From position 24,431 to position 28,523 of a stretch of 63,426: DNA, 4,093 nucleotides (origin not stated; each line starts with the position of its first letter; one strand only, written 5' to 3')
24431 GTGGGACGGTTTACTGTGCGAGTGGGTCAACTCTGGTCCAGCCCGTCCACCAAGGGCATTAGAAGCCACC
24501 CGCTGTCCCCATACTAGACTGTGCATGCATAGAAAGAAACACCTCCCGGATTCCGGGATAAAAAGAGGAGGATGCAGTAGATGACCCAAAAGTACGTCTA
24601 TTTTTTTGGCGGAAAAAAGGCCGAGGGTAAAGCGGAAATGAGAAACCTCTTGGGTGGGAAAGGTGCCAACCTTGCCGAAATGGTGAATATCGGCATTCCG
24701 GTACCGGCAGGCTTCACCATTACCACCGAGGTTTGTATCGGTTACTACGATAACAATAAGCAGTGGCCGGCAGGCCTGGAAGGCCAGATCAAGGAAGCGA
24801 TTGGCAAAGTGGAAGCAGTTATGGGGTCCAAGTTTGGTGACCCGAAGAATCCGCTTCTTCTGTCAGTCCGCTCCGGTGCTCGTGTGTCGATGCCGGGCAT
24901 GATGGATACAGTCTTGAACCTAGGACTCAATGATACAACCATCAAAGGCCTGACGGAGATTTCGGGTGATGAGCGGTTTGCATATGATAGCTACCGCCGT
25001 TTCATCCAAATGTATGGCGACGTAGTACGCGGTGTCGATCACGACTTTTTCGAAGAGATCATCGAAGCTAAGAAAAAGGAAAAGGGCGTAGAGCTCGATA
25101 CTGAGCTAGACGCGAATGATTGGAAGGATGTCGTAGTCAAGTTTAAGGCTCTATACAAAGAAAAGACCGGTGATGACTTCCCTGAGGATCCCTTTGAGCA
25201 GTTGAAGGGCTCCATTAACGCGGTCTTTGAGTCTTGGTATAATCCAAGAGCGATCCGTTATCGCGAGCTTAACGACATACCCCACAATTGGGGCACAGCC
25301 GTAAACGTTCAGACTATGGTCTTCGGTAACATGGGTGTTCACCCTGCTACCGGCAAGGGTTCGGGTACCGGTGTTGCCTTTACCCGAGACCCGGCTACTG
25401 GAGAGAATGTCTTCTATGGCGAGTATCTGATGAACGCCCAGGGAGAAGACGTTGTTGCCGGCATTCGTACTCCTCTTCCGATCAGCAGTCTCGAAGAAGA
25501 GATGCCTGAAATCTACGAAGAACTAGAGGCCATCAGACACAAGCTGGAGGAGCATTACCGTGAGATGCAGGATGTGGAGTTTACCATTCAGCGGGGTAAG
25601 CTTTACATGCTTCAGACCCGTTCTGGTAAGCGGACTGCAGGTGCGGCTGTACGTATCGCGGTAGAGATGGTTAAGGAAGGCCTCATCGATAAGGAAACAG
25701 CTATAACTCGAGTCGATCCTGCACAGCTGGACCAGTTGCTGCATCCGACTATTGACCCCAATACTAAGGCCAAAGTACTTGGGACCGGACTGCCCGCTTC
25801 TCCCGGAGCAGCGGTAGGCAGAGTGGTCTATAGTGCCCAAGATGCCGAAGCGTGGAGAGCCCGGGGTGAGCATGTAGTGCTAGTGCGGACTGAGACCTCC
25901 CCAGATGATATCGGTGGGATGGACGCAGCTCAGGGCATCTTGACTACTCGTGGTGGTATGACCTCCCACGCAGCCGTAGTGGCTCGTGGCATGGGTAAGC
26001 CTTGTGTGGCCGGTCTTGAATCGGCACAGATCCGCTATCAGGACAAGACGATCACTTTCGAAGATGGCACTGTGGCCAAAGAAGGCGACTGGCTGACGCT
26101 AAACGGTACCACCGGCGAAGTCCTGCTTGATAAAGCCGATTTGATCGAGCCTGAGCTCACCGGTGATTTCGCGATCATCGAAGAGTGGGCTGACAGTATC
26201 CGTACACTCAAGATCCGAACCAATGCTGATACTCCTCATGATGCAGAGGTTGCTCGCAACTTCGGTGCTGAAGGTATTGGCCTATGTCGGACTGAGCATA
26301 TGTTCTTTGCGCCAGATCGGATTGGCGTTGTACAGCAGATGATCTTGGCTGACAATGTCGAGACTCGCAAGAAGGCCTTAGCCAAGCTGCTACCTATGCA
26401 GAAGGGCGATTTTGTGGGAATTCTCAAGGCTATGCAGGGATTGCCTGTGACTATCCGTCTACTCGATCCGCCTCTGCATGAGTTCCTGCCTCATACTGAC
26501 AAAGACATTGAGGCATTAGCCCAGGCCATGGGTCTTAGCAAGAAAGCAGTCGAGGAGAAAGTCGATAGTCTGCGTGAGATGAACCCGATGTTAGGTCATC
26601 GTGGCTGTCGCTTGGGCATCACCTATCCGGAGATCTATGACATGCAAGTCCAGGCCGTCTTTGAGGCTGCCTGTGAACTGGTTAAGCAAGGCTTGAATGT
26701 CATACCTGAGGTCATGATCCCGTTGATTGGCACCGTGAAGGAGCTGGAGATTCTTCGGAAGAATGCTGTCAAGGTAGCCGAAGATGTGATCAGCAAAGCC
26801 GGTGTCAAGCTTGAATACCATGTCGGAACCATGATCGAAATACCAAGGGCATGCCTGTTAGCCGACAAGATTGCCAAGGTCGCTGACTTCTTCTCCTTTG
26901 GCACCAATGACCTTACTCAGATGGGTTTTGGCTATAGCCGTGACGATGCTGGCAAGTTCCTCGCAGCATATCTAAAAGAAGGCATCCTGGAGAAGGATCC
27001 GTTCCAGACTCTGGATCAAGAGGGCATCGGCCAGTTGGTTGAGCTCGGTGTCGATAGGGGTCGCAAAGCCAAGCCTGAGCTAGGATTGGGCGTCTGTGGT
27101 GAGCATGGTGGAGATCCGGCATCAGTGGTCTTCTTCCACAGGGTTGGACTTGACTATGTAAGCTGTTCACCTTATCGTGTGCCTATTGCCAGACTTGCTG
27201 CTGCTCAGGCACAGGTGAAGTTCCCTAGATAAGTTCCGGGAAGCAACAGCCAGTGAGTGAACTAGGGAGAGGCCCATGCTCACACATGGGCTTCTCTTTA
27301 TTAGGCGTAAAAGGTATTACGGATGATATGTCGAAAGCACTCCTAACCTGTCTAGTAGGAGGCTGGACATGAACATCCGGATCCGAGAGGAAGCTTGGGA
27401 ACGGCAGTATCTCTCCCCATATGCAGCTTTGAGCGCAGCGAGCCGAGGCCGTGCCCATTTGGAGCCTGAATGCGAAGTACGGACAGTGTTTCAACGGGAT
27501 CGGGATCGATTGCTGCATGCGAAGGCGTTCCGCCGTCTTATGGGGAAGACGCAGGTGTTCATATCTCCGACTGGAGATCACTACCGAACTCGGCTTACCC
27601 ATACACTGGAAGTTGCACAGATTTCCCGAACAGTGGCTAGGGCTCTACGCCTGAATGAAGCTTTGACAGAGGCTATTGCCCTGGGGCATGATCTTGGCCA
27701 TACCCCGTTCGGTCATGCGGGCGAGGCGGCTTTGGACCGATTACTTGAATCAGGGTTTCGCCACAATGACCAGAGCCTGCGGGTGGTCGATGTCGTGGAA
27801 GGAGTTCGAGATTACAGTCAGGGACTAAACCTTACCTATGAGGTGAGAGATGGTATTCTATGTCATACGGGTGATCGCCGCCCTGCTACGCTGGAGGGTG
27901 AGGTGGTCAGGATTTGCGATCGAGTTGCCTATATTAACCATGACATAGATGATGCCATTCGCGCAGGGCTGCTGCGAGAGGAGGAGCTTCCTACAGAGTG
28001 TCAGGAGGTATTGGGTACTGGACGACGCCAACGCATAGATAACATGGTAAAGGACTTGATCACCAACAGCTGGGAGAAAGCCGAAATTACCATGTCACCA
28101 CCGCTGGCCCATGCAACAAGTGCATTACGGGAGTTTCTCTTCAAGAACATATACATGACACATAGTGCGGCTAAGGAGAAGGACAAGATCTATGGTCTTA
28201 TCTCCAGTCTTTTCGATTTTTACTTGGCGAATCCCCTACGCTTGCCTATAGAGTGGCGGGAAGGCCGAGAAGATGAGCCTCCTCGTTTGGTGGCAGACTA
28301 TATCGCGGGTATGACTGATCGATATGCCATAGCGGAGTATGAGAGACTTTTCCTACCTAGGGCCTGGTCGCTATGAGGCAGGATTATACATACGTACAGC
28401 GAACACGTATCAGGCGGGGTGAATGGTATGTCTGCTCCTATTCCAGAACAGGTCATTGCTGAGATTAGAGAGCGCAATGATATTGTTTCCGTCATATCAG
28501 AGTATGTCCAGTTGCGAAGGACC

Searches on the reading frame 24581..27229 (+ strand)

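Call 19: search_protein_families(library=pfam, proteins=[window:24581-27229:+], max_evalue=0.001)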
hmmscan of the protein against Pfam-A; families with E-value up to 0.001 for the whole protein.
window:24581-27229:+ (883 aa): 3 families
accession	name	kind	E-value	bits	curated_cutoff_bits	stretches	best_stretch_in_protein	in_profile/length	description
PF02896.24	PEP-utilizers_C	-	1e-79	268.2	22.8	1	530-878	7-292/293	PEP-utilising enzyme, PEP-binding domain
PF01326.24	PPDK_N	-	1.7e-56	192.3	27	3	67-298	78-217/328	Pyruvate phosphate dikinase, AMP/ATP-binding domain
PF00391.29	PEP-utilizers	-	1.1e-24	86.3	23.1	1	430-512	3-72/72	PEP-utilising enzyme, mobile domain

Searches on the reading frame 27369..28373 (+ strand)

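Call 19: search_protein_families(library=pfam, proteins=[window:27369-28373:+], max_evalue=0.001)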
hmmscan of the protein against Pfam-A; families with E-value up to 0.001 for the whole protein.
window:27369-28373:+ (335 aa): 2 families
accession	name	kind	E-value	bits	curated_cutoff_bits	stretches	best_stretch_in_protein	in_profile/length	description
PF13286.11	HD_assoc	-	4.4e-22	78.9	22.2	1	240-326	1-91/91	Phosphohydrolase-associated domain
PF01966.28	HD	-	7e-15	55.8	22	1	75-187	1-114/116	HD domain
